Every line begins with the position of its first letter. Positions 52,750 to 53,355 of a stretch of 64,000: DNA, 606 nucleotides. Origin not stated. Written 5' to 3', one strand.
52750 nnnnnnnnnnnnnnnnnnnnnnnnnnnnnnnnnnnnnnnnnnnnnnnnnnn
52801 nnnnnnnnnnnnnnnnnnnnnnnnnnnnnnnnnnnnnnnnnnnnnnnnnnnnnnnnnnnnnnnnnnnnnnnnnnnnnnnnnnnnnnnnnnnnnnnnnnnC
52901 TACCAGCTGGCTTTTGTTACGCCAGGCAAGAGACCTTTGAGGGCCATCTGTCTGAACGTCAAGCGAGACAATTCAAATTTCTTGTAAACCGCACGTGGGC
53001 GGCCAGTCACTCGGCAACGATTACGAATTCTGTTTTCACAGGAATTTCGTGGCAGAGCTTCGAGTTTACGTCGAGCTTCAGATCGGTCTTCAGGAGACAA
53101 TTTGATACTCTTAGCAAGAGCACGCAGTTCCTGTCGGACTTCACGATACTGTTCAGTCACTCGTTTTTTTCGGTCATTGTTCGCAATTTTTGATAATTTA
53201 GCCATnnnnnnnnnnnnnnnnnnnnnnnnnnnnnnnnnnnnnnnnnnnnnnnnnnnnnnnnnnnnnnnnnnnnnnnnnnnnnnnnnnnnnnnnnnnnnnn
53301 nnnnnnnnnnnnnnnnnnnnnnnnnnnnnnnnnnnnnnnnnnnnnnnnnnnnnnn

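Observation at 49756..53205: Probable zinc-sparing (Zur-type) island: ZIP transporter, L28, RGG-extended S18, Cys-poor L33, PyrC-like paralogue and stand-alone S14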

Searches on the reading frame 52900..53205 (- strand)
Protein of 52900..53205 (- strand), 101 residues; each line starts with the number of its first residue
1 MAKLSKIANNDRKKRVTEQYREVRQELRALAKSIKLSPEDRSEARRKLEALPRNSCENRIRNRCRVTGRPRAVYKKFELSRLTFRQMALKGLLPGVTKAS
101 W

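Call 3: search_protein_families(library=pfam, proteins=[window:52900-53205:-], max_evalue=0.01)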
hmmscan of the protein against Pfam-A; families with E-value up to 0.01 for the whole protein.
window:52900-53205:- (101 aa): 1 family
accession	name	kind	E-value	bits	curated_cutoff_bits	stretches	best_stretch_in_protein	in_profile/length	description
PF00253.27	Ribosomal_S14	-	4e-26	90.9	27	1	47-100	1-54/54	Ribosomal protein S14p/S29e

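Call 4: search_protein_families(library=ncbifam, proteins=[window:52900-53205:-], max_evalue=0.01)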
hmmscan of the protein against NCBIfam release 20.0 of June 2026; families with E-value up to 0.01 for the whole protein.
window:52900-53205:- (101 aa): 3 families
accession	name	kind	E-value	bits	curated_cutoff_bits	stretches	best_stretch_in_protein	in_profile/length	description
NF006477.0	PRK08881.1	equivalog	2.2e-36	124.4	77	1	1-101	1-101/101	30S ribosomal protein S14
NF005370.0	PRK06911.1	equivalog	2.9e-18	65.7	187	1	1-101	1-100/100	30S ribosomal protein S14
NF005974.0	PRK08061.1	equivalog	1e-17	64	77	1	57-101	17-61/61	type Z 30S ribosomal protein S14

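Call 31: find_homologous_proteins(query=window:52900-53205:-)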
Query window:52900-53205:- (101 aa): 2098 proteins with E <= 0.001 among 2104 candidates; the best 120 are listed.
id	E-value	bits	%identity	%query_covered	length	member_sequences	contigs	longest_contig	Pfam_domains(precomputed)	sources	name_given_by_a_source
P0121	6.6e-57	207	100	100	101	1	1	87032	PF00253.28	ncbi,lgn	-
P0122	8.5e-45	168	82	100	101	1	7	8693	PF00253.28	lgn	-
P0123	9.2e-45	168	81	100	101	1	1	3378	PF00253.28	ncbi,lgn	-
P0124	1.1e-41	158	76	100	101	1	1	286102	PF00253.28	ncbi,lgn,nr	ncbi:MAG: 30S ribosomal protein S14 [Oligoflexia bacterium]|nr:30S ribosomal protein S14 [Oligoflexi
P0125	6.1e-40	153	72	100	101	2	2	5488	PF00253.28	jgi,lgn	jgi:small subunit ribosomal protein S14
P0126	1.2e-36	142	68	100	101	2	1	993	PF00253.28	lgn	-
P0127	2.8e-34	135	63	100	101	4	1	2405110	PF00253.28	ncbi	-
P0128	1.0e-32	130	61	100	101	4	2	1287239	PF00253.28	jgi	jgi:small subunit ribosomal protein S14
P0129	1.5e-31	126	60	100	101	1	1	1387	PF00253.28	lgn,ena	-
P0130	1.9e-31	126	60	100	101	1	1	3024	PF00253.28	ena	-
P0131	1.4e-30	123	59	100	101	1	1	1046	PF00253.28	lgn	-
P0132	4.3e-29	118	61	100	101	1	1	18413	PF00253.28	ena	-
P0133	6.8e-29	117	58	100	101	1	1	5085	PF00253.28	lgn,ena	-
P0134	1.5e-28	116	55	100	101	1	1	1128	PF00253.28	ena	-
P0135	2.3e-28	116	61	99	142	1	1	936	PF00253.28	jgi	jgi:small subunit ribosomal protein S14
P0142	3.1e-27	112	58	100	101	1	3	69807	PF00253.28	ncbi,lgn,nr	ncbi:MAG: 30S ribosomal protein S14 [Bdellovibrionales bacterium]|nr:30S ribosomal protein S14 [Bdel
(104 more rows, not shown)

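Call 32: find_encoding_contigs(protein=P0127, flank=10000, max_places=3)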
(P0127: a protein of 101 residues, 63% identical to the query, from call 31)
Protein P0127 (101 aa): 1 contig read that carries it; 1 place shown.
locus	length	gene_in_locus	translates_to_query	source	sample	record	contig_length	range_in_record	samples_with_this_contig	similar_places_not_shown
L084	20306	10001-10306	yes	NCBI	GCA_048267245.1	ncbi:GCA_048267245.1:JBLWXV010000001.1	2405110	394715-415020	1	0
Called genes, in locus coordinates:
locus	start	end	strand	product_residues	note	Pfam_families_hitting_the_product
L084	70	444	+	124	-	PF00164:Ribosom_S12_S23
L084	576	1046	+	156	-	PF00177:Ribosomal_S7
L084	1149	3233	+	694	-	PF00009:GTP_EFTU, PF03144:GTP_EFTU_D2, PF22042:EF-G_D2, PF14492:EFG_III, PF16658:RF3_C (weak), PF03764:EFG_IV, PF00679:EFG_C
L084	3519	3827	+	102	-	PF00338:Ribosomal_S10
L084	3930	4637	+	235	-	PF00297:Ribosomal_L3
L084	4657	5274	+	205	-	PF00573:Ribosomal_L4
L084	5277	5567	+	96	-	PF00276:Ribosomal_L23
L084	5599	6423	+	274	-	PF00181:Ribosomal_L2_N, PF03947:Ribosomal_L2_C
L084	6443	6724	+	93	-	PF00203:Ribosomal_S19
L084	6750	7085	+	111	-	PF00237:Ribosomal_L22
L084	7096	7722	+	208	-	PF07650:KH_2, PF00189:Ribosomal_S3_C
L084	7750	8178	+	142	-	PF00252:Ribosomal_L16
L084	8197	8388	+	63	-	PF00831:Ribosomal_L29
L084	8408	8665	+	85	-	PF00366:Ribosomal_S17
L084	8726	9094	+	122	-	PF00238:Ribosomal_L14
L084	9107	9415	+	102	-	PF00467:KOW, PF17136:ribosomal_L24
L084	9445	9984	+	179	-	PF00281:Ribosomal_L5, PF00673:Ribosomal_L5_C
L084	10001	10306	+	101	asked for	PF00253:Ribosomal_S14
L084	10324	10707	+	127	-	PF00410:Ribosomal_S8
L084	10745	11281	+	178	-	PF00347:Ribosomal_L6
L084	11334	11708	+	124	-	PF00861:Ribosomal_L18p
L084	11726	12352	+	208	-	PF00333:Ribosomal_S5, PF03719:Ribosomal_S5_C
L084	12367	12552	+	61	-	PF00327:Ribosomal_L30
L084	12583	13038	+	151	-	PF00828:Ribosomal_L27A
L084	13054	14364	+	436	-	PF00344:SecY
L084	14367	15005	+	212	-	PF13238:AAA_18, PF13671:AAA_33, PF00406:ADK, PF13207:AAA_17, PF05191:ADK_lid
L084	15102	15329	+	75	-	PF01176:eIF-1a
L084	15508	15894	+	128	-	PF00416:Ribosomal_S13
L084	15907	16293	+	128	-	PF00411:Ribosomal_S11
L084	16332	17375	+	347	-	PF01193:RNA_pol_L, PF01000:RNA_pol_A_bac, PF03118:RNA_pol_A_CTD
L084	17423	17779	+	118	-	PF01196:Ribosomal_L17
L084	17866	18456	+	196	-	PF00578:AhpC-TSA, PF08534:Redoxin, PF00085:Thioredoxin (weak), PF13905:Thioredoxin_8 (weak)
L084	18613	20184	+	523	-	PF00158:Sigma54_activat, PF14532:Sigma54_activ_2, PF07728:AAA_5 (weak), PF25601:AAA_lid_14, PF02954:HTH_8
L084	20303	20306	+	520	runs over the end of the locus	PF01039:Carboxyl_trans, PF03255:ACCA (weak)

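Call 33: find_encoding_contigs(protein=P0142, flank=8000, max_places=2)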
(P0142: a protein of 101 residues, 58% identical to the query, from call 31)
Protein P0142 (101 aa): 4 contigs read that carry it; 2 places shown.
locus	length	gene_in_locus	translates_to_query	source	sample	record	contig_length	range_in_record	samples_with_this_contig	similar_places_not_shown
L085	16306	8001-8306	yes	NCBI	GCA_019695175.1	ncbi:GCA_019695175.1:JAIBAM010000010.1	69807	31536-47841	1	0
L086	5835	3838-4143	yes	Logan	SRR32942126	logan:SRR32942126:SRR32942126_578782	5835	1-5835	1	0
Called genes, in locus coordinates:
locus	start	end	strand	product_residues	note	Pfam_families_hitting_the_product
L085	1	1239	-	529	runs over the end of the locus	-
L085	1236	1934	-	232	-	-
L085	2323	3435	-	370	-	-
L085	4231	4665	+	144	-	PF02657:SufE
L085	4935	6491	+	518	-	PF03411:Peptidase_M74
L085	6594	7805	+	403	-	-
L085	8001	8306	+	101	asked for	PF00253:Ribosomal_S14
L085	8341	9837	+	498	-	PF09423:PhoD (faint)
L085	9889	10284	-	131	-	PF01797:Y1_Tnp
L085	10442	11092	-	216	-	-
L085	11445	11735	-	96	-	PF13560:HTH_31, PF01381:HTH_3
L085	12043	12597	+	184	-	PF02525:Flavodoxin_2, PF03358:FMN_red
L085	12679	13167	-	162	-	-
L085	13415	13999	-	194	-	PF01728:FtsJ, PF13847:Methyltransf_31, PF13649:Methyltransf_25 (weak)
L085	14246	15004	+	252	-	-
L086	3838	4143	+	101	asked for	PF00253:Ribosomal_S14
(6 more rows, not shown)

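Call 34: find_homologous_proteins(query=L084:9445-9984:+)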
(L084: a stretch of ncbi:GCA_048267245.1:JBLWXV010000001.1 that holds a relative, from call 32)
Query L084:9445-9984:+ (179 aa): 8000 proteins with E <= 0.001 among 8000 candidates; the best 120 are listed.
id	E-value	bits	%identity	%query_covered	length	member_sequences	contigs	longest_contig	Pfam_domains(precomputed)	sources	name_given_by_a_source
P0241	2.0e-111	387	100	100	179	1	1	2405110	PF00281.25,PF00673.27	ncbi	-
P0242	1.9e-110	384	99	100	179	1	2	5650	PF00281.25,PF00673.27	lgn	-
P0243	2.2e-110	384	98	100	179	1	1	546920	PF00281.25,PF00673.27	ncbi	-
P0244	3.4e-110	383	98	100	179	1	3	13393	PF00281.25,PF00673.27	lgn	-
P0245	4.5e-103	360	92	100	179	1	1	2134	PF00281.25,PF00673.27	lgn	-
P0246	3.1e-102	358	92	100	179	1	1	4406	PF00281.25,PF00673.27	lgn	-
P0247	4.2e-102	357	91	100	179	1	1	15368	PF00281.25,PF00673.27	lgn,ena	-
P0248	7.3e-102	356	89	100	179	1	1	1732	PF00281.25,PF00673.27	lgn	-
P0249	3.5e-90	318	77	100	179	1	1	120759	PF00281.25,PF00673.27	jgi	-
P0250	4.3e-89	315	78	100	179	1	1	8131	PF00281.25,PF00673.27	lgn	-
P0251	5.6e-89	314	77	100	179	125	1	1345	PF00281.25,PF00673.27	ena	-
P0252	8.6e-89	314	77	100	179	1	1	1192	PF00281.25,PF00673.27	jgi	jgi:large subunit ribosomal protein L5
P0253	9.4e-89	314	75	100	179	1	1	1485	PF00281.25,PF00673.27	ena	-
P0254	2.8e-88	312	77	100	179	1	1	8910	PF00281.25,PF00673.27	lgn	-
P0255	3.7e-88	312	77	100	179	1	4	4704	PF00281.25,PF00673.27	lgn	-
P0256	4.5e-88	311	75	100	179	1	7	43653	PF00281.25,PF00673.27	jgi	jgi:large subunit ribosomal protein L5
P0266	1.3e-87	310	75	100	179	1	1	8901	PF00281.25,PF00673.27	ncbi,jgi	jgi:large subunit ribosomal protein L5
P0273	3.8e-87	308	76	100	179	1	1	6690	PF00281.25,PF00673.27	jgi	jgi:large subunit ribosomal protein L5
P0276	4.0e-87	308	76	100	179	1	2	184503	PF00281.25,PF00673.27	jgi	jgi:large subunit ribosomal protein L5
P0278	4.2e-87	308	76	100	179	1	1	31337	PF00281.25,PF00673.27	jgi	jgi:large subunit ribosomal protein L5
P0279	4.3e-87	308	78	100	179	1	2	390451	PF00281.25,PF00673.27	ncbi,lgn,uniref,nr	ncbi:50S ribosomal protein L5 [Halobacteriovorax sp. GB3]|uniref:50S ribosomal protein L5 n=1 Tax=Ha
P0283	6.7e-87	308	75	100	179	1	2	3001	PF00281.25,PF00673.27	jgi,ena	jgi:large subunit ribosomal protein L5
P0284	6.8e-87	308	75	100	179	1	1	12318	PF00281.25,PF00673.27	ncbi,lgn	-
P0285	8.7e-87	307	76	100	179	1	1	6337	PF00281.25,PF00673.27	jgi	jgi:large subunit ribosomal protein L5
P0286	9.2e-87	307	74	100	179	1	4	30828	PF00281.25,PF00673.27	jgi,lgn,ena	jgi:large subunit ribosomal protein L5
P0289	1.3e-86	307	75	100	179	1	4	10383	PF00281.25,PF00673.27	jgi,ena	jgi:large subunit ribosomal protein L5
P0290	1.3e-86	307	74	100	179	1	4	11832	PF00281.25,PF00673.27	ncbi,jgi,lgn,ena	jgi:large subunit ribosomal protein L5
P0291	1.3e-86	307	75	100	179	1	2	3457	PF00281.25,PF00673.27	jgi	jgi:large subunit ribosomal protein L5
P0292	1.4e-86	307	77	100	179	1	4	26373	PF00281.25,PF00673.27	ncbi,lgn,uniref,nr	ncbi:ribosomal protein L5 [Bacteriovorax sp. BSW11_IV]|uniref:50S ribosomal protein L5 n=1 Tax=Bacte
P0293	2.0e-86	306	75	99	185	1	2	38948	PF00281.25,PF00673.27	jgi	jgi:large subunit ribosomal protein L5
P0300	3.7e-86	305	76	98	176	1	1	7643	PF00281.25,PF00673.27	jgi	jgi:large subunit ribosomal protein L5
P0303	4.3e-86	305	74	100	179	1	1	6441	PF00281.25,PF00673.27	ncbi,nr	ncbi:MAG: 50S ribosomal protein L5 [Bacteriovorax sp.]|nr:50S ribosomal protein L5 [Bacteriovorax sp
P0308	4.6e-86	305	74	100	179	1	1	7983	PF00281.25,PF00673.27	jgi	jgi:large subunit ribosomal protein L5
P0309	4.6e-86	305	74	100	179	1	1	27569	PF00281.25,PF00673.27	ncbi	ncbi:MAG: 50S ribosomal protein L5 [Bacteriovorax sp.]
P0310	4.8e-86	305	74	100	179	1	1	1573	PF00281.25,PF00673.27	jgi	jgi:large subunit ribosomal protein L5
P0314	5.8e-86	305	75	100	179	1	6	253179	PF00281.25,PF00673.27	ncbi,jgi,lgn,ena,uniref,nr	ncbi:50S ribosomal protein L5 [Bacteriovorax sp. DB6_IX]|uniref:50S ribosomal protein L5 n=1 Tax=Bac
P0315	6.0e-86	305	74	100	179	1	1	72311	PF00281.25,PF00673.27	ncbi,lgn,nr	ncbi:MAG: 50S ribosomal protein L5 [Bacteriovorax sp.]|nr:50S ribosomal protein L5 [Bacteriovorax sp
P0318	6.2e-86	304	75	100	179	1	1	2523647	PF00281.25,PF00673.27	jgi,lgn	jgi:large subunit ribosomal protein L5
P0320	6.3e-86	304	73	100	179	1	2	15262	PF00281.25,PF00673.27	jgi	jgi:large subunit ribosomal protein L5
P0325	7.9e-86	304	77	98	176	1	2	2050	PF00281.25,PF00673.27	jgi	jgi:large subunit ribosomal protein L5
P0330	1.1e-85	304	76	98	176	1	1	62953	PF00281.25,PF00673.27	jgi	jgi:large subunit ribosomal protein L5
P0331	1.2e-85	304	74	100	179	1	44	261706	PF00281.25,PF00673.27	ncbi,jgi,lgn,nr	ncbi:MAG: 50S ribosomal protein L5 [Bacteriovorax sp.]|jgi:large subunit ribosomal protein L5|nr:50S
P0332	1.2e-85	304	75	100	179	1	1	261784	PF00281.25,PF00673.27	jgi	jgi:large subunit ribosomal protein L5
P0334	1.2e-85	303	75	98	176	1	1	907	PF00281.25,PF00673.27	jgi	jgi:large subunit ribosomal protein L5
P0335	1.3e-85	303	73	100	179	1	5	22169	PF00281.25,PF00673.27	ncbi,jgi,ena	jgi:large subunit ribosomal protein L5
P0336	1.5e-85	303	74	98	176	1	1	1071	PF00281.25,PF00673.27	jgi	jgi:large subunit ribosomal protein L5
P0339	1.8e-85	303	73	100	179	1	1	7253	PF00281.25,PF00673.27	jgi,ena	jgi:large subunit ribosomal protein L5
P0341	1.9e-85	303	74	100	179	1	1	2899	PF00281.25,PF00673.27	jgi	jgi:large subunit ribosomal protein L5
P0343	2.1e-85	303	75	100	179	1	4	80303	PF00281.25,PF00673.27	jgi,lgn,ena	jgi:large subunit ribosomal protein L5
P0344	2.2e-85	303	74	100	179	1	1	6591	PF00281.25,PF00673.27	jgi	jgi:large subunit ribosomal protein L5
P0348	3.5e-85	302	74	100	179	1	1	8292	PF00281.25,PF00673.27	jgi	jgi:large subunit ribosomal protein L5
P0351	4.0e-85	302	76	100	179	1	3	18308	PF00281.25,PF00673.27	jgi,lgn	jgi:large subunit ribosomal protein L5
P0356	4.9e-85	302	73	100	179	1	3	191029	PF00281.25,PF00673.27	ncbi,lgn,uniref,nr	ncbi:50S ribosomal protein L5 [Bacteriovorax sp. Seq25_V]|uniref:50S ribosomal protein L5 n=1 Tax=Ba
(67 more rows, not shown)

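Call 36: find_encoding_contigs(protein=P0284, flank=10000, max_places=4)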
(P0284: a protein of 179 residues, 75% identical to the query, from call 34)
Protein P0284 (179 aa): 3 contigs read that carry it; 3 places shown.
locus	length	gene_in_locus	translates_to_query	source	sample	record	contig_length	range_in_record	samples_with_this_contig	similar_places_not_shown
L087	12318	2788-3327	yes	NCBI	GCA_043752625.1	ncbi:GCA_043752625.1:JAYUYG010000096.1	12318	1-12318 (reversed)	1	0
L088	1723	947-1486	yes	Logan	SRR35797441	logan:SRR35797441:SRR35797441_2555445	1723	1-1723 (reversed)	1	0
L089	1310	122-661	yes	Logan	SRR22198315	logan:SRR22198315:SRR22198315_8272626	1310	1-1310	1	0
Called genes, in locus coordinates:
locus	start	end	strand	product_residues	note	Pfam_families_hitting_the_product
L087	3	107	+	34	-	?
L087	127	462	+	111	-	PF00237:Ribosomal_L22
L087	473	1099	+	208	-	PF07650:KH_2, PF26594:KH_NusA_2nd (faint), PF00189:Ribosomal_S3_C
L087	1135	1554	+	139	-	PF00252:Ribosomal_L16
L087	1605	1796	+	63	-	PF00831:Ribosomal_L29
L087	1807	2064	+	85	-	PF00366:Ribosomal_S17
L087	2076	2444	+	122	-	PF00238:Ribosomal_L14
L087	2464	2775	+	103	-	PF00467:KOW (weak), PF17136:ribosomal_L24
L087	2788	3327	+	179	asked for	PF00281:Ribosomal_L5, PF00673:Ribosomal_L5_C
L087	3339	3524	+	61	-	PF00253:Ribosomal_S14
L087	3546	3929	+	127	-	PF00410:Ribosomal_S8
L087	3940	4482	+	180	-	PF00347:Ribosomal_L6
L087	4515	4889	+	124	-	PF00861:Ribosomal_L18p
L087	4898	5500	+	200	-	PF00333:Ribosomal_S5, PF03719:Ribosomal_S5_C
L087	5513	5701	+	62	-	PF00327:Ribosomal_L30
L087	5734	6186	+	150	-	-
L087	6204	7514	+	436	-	PF00344:SecY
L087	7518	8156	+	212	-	PF00406:ADK, PF13238:AAA_18 (weak), PF13207:AAA_17, PF05191:ADK_lid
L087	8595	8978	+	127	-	PF00416:Ribosomal_S13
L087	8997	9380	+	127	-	PF00411:Ribosomal_S11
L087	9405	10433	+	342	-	PF01193:RNA_pol_L, PF01000:RNA_pol_A_bac, PF03118:RNA_pol_A_CTD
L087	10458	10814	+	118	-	PF01196:Ribosomal_L17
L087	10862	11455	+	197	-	PF00578:AhpC-TSA, PF08534:Redoxin, PF13098:Thioredoxin_2 (weak), PF13905:Thioredoxin_8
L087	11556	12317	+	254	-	?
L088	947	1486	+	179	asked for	PF00281:Ribosomal_L5, PF00673:Ribosomal_L5_C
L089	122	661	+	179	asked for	PF00281:Ribosomal_L5, PF00673:Ribosomal_L5_C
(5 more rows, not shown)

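Call 38: find_encoding_contigs(protein=P0123, flank=10000, max_places=6)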
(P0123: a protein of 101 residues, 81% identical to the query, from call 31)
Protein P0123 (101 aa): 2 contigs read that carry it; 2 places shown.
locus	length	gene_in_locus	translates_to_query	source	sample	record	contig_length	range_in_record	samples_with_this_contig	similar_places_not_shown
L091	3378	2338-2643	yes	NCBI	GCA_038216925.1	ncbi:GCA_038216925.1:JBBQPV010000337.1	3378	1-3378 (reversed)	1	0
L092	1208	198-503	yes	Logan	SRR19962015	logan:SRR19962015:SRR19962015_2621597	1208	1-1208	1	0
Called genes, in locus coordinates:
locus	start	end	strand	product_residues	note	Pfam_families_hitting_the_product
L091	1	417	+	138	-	?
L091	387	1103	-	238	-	-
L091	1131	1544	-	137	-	PF13279:4HBT_2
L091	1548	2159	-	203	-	-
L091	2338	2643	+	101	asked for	PF00253:Ribosomal_S14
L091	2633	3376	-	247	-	?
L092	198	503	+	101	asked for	PF00253:Ribosomal_S14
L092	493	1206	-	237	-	?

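Call 40: find_encoding_contigs(protein=P0122, flank=6000, max_places=10)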
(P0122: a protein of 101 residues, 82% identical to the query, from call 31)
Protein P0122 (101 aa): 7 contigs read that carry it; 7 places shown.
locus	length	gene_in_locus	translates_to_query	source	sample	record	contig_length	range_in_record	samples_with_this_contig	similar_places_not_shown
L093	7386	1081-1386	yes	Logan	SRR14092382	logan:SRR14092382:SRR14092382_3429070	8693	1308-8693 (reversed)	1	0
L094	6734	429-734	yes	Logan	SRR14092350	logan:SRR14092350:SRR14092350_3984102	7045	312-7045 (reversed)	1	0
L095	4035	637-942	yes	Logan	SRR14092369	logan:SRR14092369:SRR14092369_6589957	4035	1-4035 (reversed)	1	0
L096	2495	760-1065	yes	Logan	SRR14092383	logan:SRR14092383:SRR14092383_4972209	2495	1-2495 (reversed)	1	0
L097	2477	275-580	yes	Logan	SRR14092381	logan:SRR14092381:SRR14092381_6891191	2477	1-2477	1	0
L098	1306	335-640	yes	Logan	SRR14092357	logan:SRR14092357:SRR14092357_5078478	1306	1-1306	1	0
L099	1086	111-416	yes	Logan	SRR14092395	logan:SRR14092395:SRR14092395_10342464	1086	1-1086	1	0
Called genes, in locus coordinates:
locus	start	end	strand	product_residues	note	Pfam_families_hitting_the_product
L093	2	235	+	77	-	?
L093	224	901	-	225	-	PF09335:VTT_dom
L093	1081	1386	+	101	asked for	PF00253:Ribosomal_S14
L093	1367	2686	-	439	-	PF01979:Amidohydro_1, PF12890:DHOase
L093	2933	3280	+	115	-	PF01084:Ribosomal_S18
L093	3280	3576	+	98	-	PF00830:Ribosomal_L28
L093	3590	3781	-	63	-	-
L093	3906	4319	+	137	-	-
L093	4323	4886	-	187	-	-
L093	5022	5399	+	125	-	PF01042:Ribonuc_L-PSP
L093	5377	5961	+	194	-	PF02698:DUF218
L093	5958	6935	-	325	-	PF13487:HD_5, PF01966:HD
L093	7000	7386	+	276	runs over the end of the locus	PF02405:MlaE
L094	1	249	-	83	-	?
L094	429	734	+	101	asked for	PF00253:Ribosomal_S14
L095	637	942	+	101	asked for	PF00253:Ribosomal_S14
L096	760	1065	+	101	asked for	PF00253:Ribosomal_S14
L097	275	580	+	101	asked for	PF00253:Ribosomal_S14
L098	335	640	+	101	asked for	PF00253:Ribosomal_S14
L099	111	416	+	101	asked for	PF00253:Ribosomal_S14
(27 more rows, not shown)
